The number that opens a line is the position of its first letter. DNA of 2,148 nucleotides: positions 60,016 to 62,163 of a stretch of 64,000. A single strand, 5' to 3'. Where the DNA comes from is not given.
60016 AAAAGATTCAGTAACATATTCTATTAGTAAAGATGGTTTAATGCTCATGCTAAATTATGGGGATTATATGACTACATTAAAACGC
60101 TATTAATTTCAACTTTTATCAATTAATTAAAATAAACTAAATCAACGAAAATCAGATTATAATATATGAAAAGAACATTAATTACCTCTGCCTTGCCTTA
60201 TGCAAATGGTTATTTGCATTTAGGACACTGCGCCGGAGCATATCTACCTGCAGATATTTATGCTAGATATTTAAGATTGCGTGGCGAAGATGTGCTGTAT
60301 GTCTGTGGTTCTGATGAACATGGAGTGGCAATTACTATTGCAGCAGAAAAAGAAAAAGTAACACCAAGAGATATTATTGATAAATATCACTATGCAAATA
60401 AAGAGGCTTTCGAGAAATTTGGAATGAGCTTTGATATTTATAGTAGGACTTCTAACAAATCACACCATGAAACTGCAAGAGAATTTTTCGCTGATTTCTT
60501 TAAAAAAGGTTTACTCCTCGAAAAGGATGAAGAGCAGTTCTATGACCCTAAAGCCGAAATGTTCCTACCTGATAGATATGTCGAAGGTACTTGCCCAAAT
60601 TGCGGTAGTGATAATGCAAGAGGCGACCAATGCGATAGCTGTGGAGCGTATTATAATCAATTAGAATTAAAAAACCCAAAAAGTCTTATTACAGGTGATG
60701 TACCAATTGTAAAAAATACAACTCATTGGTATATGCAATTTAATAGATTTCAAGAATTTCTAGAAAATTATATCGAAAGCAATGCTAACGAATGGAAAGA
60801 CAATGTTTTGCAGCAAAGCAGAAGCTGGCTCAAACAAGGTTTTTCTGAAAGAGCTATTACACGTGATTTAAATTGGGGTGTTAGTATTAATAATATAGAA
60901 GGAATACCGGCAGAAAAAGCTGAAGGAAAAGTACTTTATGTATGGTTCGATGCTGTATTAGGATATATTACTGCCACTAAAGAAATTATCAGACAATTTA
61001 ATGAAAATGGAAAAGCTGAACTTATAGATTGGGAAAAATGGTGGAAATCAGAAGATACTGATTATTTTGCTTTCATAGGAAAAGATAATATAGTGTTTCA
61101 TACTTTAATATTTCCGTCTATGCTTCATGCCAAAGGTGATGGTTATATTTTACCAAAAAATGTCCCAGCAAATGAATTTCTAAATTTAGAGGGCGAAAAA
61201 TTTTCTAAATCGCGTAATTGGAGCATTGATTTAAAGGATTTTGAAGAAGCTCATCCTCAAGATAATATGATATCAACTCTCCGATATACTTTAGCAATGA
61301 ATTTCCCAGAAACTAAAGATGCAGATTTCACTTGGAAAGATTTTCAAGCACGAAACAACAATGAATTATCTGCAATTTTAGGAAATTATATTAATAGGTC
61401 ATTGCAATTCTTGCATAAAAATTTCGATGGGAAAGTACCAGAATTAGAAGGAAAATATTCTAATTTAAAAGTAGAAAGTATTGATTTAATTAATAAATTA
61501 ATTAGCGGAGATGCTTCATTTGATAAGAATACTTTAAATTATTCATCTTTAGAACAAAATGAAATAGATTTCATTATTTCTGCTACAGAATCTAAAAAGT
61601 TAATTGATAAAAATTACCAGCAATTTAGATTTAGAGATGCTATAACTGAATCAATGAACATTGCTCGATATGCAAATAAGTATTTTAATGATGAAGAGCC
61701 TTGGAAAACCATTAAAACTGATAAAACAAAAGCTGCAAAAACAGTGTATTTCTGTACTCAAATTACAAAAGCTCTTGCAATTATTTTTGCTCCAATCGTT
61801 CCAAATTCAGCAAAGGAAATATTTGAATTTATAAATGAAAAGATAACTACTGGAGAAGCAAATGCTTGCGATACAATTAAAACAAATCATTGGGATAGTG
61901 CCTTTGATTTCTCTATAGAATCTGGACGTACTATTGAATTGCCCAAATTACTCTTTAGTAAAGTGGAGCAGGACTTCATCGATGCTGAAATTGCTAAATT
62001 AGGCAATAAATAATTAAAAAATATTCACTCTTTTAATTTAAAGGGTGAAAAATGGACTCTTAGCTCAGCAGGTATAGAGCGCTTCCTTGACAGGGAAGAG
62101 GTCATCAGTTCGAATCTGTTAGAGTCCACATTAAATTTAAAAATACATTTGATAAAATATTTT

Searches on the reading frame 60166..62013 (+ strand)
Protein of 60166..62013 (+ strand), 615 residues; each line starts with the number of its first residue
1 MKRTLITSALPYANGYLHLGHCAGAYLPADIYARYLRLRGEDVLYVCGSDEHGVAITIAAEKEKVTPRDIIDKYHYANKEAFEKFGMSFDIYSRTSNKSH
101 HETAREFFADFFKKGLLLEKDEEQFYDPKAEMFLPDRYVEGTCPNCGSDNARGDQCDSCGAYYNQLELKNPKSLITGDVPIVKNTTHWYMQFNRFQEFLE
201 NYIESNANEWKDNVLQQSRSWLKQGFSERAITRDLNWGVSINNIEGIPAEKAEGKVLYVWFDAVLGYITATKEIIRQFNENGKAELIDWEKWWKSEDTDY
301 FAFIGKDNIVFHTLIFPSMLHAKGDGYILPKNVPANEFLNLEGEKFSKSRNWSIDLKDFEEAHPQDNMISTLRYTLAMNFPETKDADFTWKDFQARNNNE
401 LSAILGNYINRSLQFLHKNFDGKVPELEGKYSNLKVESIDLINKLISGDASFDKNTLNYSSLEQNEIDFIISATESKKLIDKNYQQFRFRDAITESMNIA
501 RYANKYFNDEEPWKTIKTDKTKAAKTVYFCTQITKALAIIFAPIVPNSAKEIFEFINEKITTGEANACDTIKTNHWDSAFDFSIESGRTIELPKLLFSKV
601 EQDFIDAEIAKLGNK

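Call 52: search_protein_families(library=pfam, proteins=[window:60166-62013:+], max_evalue=0.0001)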
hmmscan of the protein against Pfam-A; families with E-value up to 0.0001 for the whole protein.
window:60166-62013:+ (615 aa): 4 families
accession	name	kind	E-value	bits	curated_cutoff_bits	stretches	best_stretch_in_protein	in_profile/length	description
PF09334.17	tRNA-synt_1g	-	6.7e-149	496.3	20.1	1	5-412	2-390/391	tRNA synthetases class I (M)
PF00133.28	tRNA-synt_1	-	4.6e-16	59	22.7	1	8-241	29-243/414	tRNA synthetases class I (I, L, M and V)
PF19303.5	Anticodon_3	-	1e-12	48.6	23.5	1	473-603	18-138/152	Anticodon binding domain of methionyl tRNA ligase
PF08264.19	Anticodon_1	-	8.4e-08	32.7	25.1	1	478-577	13-105/148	Anticodon-binding domain of tRNA ligase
